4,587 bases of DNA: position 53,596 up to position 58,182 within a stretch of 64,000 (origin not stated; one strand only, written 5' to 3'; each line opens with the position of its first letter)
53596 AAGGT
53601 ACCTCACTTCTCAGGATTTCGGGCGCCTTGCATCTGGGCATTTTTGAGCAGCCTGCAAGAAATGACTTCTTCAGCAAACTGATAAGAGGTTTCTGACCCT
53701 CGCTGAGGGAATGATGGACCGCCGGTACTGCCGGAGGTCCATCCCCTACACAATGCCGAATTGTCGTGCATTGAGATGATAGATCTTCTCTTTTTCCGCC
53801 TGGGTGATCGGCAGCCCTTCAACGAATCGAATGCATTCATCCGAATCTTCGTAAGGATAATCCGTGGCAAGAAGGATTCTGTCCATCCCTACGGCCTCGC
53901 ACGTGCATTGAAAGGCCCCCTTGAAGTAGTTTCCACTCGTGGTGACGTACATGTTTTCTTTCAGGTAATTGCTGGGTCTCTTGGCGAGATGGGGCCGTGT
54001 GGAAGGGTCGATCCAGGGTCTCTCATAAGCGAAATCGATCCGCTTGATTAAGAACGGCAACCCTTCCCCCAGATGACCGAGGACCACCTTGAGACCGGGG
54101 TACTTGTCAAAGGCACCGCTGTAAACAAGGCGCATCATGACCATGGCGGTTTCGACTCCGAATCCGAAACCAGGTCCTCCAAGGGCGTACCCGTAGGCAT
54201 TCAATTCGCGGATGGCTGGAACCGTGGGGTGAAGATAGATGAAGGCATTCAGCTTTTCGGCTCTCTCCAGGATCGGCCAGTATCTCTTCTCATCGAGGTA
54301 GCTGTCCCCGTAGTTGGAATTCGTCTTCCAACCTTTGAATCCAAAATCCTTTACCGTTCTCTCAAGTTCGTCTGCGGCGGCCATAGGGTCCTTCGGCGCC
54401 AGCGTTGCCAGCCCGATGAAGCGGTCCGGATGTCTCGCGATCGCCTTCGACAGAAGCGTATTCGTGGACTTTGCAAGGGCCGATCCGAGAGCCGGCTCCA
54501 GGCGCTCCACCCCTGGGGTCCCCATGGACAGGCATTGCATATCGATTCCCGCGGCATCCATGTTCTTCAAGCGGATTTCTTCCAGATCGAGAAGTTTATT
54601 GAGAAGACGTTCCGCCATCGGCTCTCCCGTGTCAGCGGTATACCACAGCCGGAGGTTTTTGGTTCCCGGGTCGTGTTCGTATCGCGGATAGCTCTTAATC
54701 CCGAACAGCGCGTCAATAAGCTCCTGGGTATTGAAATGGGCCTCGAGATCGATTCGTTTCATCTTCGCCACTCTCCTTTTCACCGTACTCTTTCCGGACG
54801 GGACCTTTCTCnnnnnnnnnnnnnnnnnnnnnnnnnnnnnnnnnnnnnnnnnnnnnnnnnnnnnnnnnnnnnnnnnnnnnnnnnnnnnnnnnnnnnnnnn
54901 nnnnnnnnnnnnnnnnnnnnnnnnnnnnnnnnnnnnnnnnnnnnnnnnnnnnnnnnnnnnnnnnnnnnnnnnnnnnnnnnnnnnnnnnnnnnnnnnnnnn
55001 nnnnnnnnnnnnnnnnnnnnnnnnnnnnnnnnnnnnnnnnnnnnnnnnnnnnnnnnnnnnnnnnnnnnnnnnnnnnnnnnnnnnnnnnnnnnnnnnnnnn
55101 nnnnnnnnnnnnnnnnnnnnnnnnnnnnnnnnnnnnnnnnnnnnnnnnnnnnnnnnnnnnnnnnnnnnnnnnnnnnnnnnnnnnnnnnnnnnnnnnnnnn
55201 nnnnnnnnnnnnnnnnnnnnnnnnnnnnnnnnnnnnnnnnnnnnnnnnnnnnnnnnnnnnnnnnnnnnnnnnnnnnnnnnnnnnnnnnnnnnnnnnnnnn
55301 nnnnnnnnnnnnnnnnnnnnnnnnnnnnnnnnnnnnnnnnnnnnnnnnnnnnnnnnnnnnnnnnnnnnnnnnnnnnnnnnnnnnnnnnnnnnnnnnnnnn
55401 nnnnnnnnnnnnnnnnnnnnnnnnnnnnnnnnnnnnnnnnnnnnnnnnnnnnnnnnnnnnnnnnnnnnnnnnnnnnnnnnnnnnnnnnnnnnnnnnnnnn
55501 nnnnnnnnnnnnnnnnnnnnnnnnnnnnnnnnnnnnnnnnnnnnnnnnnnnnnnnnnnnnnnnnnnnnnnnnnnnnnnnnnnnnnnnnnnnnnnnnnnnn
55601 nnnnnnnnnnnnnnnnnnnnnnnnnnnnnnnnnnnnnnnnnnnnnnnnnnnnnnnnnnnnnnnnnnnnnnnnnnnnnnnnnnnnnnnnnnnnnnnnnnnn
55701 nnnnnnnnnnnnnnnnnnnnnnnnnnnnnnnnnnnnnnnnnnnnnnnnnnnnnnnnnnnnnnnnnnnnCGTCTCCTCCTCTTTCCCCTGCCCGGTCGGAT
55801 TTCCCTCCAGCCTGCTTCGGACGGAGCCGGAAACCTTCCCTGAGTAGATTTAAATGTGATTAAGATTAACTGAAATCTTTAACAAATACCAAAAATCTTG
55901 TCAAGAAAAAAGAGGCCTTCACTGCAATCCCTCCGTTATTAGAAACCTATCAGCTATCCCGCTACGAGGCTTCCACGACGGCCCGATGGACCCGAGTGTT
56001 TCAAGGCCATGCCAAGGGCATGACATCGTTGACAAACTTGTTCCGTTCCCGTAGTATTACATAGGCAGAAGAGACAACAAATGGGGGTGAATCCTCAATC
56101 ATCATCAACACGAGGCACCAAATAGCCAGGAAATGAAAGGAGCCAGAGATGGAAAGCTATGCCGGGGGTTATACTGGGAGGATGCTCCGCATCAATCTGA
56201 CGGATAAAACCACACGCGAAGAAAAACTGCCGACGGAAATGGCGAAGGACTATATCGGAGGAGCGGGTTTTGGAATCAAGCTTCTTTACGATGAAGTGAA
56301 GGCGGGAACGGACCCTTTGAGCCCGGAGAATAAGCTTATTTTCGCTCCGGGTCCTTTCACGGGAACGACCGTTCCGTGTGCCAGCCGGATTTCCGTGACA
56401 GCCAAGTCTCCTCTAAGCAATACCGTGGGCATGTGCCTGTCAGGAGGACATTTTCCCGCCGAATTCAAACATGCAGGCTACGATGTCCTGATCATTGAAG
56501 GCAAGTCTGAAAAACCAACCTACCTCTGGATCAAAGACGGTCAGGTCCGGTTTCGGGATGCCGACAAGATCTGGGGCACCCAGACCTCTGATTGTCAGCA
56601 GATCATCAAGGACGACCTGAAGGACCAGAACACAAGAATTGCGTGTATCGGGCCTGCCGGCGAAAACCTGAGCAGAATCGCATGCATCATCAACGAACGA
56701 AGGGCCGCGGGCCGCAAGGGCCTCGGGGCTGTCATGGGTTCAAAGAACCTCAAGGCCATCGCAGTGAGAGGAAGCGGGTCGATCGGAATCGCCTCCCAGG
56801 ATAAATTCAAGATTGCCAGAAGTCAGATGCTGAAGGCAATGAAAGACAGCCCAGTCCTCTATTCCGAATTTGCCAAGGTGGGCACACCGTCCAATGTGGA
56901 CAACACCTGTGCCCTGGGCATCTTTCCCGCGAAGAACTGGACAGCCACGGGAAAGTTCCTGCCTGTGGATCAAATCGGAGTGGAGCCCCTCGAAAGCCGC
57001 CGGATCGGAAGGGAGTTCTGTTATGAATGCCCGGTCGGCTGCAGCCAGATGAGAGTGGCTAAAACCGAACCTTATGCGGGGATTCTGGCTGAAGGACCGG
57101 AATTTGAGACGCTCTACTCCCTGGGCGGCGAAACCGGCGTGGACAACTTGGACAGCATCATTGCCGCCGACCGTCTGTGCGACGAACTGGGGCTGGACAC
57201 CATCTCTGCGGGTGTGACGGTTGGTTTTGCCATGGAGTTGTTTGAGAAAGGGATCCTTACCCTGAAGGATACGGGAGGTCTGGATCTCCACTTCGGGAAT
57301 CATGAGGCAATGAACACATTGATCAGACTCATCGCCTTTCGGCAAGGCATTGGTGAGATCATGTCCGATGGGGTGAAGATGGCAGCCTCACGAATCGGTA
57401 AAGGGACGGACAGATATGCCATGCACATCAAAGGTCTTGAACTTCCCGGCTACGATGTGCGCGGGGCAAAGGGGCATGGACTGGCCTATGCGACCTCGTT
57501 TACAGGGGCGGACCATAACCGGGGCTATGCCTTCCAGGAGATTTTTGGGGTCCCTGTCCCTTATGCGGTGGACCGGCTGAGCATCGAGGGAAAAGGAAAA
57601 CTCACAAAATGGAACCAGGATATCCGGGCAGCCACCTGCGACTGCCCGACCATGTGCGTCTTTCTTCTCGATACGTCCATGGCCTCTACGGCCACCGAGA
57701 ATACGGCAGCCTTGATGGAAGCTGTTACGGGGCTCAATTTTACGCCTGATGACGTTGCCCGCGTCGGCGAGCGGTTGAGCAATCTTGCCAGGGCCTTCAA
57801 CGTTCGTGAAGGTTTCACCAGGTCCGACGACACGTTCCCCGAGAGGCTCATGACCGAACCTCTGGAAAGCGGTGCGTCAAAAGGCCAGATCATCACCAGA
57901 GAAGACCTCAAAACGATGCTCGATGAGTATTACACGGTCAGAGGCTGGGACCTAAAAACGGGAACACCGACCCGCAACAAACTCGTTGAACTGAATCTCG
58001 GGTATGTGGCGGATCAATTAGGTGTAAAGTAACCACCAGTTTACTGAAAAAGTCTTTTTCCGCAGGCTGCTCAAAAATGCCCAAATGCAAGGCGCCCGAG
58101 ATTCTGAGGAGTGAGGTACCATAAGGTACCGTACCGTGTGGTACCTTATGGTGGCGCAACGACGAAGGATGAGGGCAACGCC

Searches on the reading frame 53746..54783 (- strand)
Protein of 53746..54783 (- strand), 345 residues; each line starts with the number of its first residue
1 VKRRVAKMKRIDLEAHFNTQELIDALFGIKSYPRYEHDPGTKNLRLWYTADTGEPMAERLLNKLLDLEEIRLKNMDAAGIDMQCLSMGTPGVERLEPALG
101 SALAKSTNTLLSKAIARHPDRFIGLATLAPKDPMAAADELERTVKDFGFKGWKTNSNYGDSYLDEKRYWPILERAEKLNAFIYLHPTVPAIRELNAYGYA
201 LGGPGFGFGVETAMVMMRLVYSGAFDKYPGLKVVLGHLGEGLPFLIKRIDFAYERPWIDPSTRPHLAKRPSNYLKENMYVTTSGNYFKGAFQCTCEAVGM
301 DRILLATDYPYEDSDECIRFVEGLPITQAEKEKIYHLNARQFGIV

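Call 75: search_protein_families(library=pfam, proteins=[window:53746-54783:-], max_evalue=0.00001)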
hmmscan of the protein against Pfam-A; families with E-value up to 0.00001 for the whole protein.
window:53746-54783:- (345 aa): 1 family
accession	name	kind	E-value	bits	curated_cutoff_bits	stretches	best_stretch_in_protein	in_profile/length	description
PF04909.20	Amidohydro_2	-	2.2e-40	139.7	26.4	1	69-341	22-285/289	Amidohydrolase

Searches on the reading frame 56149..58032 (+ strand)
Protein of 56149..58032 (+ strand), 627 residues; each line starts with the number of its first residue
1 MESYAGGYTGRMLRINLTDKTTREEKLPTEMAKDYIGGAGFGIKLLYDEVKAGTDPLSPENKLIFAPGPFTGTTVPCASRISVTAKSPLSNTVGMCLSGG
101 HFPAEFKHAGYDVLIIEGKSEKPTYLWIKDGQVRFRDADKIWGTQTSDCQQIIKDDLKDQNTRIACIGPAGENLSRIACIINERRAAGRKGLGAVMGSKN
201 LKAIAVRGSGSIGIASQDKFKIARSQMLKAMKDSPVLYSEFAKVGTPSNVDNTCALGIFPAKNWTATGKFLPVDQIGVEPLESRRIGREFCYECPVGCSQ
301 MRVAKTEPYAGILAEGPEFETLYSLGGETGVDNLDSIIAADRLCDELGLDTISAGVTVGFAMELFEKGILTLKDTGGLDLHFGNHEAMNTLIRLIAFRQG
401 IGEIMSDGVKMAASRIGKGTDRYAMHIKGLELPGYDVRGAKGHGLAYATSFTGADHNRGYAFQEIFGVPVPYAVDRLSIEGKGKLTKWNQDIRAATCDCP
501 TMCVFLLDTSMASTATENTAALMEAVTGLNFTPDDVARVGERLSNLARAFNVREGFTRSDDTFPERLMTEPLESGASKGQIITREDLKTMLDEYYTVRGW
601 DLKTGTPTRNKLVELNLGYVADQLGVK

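Call 15: search_protein_families(library=pfam, proteins=[window:56149-58032:+], max_evalue=0.00001)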
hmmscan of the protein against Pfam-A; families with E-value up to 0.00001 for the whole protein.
window:56149-58032:+ (627 aa): 2 families
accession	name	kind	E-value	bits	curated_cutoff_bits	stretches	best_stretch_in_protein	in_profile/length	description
PF01314.23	AFOR_C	-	1.1e-124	416.9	27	1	225-617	4-385/385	Aldehyde ferredoxin oxidoreductase, domains 2 & 3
PF02730.20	AFOR_N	-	9.7e-83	277.2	29.8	1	10-208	1-198/199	Aldehyde ferredoxin oxidoreductase, N-terminal domain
